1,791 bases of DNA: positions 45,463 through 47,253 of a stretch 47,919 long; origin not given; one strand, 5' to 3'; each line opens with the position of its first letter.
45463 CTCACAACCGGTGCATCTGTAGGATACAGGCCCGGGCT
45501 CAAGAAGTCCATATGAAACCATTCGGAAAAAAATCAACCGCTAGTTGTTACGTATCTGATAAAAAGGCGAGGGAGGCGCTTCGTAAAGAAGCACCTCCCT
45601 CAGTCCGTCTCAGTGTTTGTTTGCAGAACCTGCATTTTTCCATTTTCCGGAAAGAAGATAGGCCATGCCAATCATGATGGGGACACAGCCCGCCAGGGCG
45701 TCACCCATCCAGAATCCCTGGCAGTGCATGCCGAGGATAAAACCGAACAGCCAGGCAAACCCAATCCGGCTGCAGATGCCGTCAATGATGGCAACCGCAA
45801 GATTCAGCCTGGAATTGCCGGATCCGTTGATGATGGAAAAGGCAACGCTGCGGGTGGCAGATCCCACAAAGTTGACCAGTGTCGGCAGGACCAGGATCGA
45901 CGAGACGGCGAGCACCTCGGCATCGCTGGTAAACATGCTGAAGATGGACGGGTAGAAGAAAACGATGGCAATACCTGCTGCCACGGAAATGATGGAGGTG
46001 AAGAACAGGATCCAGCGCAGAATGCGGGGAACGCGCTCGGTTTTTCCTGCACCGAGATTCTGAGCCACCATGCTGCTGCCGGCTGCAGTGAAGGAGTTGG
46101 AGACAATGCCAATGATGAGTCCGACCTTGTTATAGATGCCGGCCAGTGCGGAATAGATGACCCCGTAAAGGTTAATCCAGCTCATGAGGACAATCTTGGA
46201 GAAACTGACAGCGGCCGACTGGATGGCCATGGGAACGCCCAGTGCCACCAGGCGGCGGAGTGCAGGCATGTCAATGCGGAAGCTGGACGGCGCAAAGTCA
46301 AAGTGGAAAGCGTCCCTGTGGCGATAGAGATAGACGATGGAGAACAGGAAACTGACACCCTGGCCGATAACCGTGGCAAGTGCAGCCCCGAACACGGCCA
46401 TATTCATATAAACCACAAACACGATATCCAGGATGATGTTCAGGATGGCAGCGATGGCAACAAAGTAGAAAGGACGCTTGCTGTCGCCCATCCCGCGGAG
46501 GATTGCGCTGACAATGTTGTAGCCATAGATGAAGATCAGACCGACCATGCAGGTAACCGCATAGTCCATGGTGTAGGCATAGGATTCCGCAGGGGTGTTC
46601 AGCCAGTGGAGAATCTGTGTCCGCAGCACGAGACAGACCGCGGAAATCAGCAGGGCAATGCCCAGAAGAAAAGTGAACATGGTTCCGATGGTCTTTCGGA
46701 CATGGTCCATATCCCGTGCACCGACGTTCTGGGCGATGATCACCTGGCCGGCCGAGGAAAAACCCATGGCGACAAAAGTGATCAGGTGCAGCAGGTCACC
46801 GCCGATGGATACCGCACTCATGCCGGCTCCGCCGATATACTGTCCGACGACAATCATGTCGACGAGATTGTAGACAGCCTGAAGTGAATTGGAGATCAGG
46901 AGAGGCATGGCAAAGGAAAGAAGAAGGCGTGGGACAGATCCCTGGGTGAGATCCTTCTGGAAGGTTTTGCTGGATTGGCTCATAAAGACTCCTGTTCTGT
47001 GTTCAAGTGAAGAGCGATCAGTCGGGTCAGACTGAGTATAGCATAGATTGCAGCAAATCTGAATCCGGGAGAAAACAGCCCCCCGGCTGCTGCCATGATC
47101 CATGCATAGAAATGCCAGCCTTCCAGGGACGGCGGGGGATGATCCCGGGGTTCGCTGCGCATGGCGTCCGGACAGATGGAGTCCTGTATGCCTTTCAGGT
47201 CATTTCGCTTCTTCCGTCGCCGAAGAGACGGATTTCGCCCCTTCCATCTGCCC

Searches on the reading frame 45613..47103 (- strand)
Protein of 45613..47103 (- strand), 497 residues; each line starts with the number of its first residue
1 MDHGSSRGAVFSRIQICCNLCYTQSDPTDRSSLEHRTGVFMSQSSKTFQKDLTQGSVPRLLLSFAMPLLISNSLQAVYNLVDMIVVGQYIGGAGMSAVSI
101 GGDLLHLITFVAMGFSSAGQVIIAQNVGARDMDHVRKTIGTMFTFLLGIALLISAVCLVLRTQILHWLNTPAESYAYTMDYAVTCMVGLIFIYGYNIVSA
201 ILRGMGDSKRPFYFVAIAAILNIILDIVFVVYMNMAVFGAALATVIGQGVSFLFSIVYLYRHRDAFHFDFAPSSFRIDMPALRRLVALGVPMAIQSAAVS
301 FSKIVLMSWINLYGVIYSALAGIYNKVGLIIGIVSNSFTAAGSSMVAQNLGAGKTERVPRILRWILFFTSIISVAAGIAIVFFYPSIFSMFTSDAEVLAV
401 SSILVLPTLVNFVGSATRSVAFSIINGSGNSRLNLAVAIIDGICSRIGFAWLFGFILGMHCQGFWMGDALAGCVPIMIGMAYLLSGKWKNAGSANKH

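Call 51: search_protein_families(library=pfam, proteins=[window:45613-47103:-], max_evalue=0.00001)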
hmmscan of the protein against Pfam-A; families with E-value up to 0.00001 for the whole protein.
window:45613-47103:- (497 aa): 2 families
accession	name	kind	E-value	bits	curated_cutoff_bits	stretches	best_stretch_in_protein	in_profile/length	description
PF01554.23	MatE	-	3e-46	157.5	24.9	2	67-227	1-160/161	MatE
PF03023.19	MurJ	-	4.1e-07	29.4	27.4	1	122-264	260-404/451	Lipid II flippase MurJ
